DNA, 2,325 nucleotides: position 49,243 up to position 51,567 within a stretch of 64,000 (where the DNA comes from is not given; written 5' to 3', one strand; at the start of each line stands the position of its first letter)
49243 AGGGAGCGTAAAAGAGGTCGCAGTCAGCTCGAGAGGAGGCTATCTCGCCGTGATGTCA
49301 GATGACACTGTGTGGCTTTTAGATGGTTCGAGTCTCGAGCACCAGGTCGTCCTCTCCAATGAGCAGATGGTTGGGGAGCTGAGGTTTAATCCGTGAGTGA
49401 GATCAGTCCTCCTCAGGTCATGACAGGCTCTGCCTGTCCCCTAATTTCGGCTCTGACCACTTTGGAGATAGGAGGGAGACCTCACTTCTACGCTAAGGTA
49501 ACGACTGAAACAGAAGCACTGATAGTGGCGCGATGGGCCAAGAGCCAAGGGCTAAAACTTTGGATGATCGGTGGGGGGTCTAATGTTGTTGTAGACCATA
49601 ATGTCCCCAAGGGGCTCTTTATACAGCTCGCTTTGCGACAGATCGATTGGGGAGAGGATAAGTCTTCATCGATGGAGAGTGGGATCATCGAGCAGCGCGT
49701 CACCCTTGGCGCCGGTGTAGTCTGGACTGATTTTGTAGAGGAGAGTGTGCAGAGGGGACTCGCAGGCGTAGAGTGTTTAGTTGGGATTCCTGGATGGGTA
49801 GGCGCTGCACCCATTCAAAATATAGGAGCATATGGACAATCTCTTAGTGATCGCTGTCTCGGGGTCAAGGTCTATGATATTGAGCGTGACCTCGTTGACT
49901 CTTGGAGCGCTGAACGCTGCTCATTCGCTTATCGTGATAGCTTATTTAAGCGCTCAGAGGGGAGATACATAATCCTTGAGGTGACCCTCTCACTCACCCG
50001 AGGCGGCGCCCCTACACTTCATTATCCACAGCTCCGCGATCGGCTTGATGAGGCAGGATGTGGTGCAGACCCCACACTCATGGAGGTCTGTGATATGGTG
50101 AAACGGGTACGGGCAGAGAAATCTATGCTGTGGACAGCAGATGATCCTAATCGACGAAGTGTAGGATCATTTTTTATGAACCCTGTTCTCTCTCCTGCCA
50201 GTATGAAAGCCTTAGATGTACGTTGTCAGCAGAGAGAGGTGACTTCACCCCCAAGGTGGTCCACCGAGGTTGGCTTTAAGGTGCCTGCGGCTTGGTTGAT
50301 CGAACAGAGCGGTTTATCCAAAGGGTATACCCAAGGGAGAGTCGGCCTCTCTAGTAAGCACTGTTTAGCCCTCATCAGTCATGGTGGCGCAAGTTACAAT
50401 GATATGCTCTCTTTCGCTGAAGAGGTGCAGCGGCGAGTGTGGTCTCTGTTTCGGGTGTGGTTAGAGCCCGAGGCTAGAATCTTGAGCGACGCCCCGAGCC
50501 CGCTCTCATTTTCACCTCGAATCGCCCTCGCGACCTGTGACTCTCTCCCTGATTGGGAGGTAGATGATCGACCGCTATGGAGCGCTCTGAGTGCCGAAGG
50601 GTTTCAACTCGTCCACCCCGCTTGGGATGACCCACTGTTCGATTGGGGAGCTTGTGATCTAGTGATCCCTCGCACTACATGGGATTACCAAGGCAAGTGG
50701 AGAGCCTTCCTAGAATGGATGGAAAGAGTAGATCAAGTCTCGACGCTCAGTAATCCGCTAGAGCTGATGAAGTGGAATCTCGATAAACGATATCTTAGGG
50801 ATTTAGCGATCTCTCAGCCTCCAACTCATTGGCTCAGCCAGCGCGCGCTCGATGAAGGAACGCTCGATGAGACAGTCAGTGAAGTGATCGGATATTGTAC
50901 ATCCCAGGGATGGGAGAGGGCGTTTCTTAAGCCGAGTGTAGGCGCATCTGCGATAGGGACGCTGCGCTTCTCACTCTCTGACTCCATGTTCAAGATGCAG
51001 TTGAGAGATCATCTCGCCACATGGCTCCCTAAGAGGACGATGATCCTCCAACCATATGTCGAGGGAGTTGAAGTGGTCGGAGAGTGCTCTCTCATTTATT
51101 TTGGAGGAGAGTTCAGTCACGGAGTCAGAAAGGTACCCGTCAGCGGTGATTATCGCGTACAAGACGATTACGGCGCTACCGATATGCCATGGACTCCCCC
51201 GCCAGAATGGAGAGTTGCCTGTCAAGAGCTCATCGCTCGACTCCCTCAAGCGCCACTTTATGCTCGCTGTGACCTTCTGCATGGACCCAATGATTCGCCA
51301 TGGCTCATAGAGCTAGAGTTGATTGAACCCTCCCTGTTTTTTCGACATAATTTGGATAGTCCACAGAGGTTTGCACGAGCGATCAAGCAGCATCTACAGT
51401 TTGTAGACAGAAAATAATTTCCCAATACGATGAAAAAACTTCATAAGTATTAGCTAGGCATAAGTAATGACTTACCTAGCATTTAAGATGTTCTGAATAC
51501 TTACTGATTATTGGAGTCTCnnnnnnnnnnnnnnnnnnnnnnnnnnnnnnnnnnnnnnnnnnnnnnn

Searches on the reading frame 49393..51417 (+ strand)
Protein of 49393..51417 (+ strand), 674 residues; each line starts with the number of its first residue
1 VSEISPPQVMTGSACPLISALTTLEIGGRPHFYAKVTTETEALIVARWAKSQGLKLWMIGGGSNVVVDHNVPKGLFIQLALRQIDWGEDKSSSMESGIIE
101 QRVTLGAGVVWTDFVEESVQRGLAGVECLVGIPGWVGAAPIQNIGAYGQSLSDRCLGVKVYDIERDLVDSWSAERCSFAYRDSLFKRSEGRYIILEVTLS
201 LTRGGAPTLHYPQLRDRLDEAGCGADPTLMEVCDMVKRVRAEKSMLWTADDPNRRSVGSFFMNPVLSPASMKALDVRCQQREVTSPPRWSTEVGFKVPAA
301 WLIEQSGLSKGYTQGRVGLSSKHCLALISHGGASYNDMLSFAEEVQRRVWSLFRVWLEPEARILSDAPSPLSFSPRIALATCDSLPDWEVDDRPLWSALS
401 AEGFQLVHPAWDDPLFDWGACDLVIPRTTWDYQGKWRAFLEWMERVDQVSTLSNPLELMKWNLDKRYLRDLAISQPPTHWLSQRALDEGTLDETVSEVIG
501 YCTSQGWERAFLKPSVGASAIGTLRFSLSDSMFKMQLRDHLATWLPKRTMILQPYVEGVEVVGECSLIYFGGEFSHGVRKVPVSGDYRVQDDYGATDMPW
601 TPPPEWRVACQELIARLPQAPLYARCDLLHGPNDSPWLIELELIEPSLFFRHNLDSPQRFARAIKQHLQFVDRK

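Call 7: search_protein_families(library=pfam, max_evalue=1, proteins=[window:49393-51417:+])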
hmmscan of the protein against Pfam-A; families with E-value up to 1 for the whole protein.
window:49393-51417:+ (674 aa): 2 families
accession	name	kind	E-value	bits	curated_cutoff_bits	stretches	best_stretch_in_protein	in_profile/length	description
PF02873.21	MurB_C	-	1.9e-20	73.3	27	1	235-363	5-98/99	UDP-N-acetylenolpyruvoylglucosamine reductase, C-terminal domain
PF01565.28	FAD_binding_4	-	8.8e-18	64.8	26.4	1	30-162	1-130/139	FAD binding domain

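Call 86: search_protein_families(library=ncbifam, max_evalue=0.01, proteins=[P0181])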
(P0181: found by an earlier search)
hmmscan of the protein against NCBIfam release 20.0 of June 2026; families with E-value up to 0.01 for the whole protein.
P0181 (369 aa): 1 family
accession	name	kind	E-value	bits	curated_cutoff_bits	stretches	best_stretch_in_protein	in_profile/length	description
TIGR03903.1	TOMM_kin_cyc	equivalog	8.1e-07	27.2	705.75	1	190-319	320-447/1267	TOMM system kinase/cyclase fusion protein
